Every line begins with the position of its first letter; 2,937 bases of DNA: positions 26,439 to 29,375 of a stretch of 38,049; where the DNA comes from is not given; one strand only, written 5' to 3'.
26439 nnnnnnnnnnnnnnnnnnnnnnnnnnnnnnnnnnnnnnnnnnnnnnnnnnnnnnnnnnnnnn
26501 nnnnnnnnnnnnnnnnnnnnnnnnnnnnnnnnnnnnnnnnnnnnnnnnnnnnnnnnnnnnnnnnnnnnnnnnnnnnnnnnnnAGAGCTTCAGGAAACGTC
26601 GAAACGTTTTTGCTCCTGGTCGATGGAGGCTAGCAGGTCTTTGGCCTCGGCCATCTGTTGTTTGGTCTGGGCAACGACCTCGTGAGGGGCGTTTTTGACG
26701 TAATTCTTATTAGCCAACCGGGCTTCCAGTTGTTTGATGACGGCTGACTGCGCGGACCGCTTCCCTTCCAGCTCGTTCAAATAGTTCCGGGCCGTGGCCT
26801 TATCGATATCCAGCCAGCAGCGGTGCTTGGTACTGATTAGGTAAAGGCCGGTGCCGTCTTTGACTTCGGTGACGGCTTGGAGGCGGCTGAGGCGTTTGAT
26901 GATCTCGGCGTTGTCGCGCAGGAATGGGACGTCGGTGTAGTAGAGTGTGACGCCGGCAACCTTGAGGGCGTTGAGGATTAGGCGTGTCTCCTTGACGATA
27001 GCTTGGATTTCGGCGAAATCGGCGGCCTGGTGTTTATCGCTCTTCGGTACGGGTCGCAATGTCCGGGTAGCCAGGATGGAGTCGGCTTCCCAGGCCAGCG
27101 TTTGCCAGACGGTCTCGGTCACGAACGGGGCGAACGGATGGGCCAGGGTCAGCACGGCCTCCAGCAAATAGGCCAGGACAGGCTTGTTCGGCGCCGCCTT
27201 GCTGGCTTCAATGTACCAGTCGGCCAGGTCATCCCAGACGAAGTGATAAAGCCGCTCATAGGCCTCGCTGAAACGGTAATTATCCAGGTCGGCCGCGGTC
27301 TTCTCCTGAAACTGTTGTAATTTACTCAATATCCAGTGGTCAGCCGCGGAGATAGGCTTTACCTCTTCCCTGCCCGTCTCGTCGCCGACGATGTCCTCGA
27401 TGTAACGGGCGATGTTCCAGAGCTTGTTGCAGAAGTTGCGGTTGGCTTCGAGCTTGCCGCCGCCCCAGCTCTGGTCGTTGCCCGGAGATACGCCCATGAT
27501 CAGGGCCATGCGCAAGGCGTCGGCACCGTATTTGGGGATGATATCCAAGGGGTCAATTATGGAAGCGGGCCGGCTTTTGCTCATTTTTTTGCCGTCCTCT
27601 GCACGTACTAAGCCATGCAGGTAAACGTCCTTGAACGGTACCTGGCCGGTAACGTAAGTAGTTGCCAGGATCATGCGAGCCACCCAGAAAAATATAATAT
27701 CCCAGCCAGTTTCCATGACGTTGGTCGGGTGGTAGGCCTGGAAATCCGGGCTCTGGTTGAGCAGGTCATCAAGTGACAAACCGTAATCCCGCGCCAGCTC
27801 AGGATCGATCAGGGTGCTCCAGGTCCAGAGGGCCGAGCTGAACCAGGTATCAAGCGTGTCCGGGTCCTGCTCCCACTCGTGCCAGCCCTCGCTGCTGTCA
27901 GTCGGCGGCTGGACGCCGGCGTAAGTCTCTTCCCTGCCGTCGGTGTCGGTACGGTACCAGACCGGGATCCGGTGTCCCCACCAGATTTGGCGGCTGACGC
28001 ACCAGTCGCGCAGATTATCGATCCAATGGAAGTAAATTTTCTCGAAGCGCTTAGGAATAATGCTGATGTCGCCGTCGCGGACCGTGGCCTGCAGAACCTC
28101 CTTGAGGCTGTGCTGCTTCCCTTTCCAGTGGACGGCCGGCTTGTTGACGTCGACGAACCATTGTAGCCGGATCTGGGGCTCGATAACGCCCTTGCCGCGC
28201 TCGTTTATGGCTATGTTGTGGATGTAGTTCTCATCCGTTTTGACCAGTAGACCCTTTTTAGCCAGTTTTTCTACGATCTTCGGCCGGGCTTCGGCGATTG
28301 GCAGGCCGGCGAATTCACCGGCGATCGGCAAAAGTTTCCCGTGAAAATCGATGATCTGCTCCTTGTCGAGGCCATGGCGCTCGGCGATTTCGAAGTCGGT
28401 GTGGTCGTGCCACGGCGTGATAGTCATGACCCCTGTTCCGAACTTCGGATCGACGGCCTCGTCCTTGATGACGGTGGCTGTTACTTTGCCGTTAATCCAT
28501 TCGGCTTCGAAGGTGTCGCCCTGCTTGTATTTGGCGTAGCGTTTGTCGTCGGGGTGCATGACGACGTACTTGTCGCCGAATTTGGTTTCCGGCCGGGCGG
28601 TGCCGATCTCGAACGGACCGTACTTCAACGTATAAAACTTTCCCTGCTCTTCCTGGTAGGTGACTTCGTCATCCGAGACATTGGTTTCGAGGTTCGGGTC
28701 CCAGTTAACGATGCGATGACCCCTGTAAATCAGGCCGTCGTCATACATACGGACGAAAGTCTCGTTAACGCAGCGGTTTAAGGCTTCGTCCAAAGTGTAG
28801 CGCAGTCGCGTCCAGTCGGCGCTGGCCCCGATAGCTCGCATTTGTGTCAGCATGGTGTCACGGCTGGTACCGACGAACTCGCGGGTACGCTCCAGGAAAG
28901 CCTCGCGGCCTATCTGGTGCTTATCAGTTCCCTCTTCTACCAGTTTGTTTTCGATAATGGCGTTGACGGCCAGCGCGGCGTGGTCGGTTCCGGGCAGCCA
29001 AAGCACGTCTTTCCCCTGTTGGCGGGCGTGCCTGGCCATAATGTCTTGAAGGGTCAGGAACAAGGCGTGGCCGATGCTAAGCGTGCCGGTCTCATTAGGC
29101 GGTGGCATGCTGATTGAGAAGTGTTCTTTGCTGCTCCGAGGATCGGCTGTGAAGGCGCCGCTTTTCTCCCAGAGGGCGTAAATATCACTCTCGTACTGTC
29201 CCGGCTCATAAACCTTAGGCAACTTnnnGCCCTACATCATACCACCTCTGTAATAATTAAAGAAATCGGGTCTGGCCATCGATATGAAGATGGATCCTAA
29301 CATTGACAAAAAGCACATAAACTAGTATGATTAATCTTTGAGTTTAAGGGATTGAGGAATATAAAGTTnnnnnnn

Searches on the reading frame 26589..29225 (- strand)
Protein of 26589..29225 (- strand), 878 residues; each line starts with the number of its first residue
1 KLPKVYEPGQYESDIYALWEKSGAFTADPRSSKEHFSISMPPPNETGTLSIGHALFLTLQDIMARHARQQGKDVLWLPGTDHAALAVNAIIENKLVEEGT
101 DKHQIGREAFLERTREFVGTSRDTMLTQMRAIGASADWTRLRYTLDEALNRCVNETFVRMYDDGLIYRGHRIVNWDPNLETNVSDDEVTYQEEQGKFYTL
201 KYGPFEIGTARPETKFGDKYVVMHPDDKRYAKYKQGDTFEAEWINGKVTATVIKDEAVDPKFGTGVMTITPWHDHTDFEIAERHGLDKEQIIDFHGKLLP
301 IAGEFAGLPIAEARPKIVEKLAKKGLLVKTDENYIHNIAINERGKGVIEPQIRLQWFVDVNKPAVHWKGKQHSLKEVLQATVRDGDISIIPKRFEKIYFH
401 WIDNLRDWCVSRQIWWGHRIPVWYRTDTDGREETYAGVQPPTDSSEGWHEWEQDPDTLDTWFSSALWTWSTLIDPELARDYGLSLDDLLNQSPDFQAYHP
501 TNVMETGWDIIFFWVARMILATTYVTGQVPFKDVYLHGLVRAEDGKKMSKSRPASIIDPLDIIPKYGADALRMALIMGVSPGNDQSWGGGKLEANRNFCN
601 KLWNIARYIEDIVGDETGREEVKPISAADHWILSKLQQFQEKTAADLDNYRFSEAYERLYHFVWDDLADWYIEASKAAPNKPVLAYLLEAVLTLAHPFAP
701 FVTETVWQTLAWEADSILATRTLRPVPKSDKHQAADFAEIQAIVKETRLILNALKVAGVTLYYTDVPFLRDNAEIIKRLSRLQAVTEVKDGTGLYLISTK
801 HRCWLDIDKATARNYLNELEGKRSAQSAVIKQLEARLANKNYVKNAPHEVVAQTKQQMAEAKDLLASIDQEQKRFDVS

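Call 68: search_protein_families(library=pfam, proteins=[window:26589-29225:-], max_evalue=0.00001)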
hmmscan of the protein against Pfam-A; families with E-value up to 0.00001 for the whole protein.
window:26589-29225:- (878 aa): 4 families
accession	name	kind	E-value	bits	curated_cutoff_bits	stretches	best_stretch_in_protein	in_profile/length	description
PF00133.28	tRNA-synt_1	-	6.5e-115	384.6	22.7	1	15-585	2-411/414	tRNA synthetases class I (I, L, M and V)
PF08264.19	Anticodon_1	-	9.3e-30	103.9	25.1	1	629-755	1-137/148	Anticodon-binding domain of tRNA ligase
PF09334.17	tRNA-synt_1g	-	8.1e-15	54.9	20.1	0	43-102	8-69/391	tRNA synthetases class I (M)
PF10458.14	Val_tRNA-synt_C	-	5.3e-06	27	25.9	0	829-869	19-59/66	Valyl tRNA synthetase tRNA binding arm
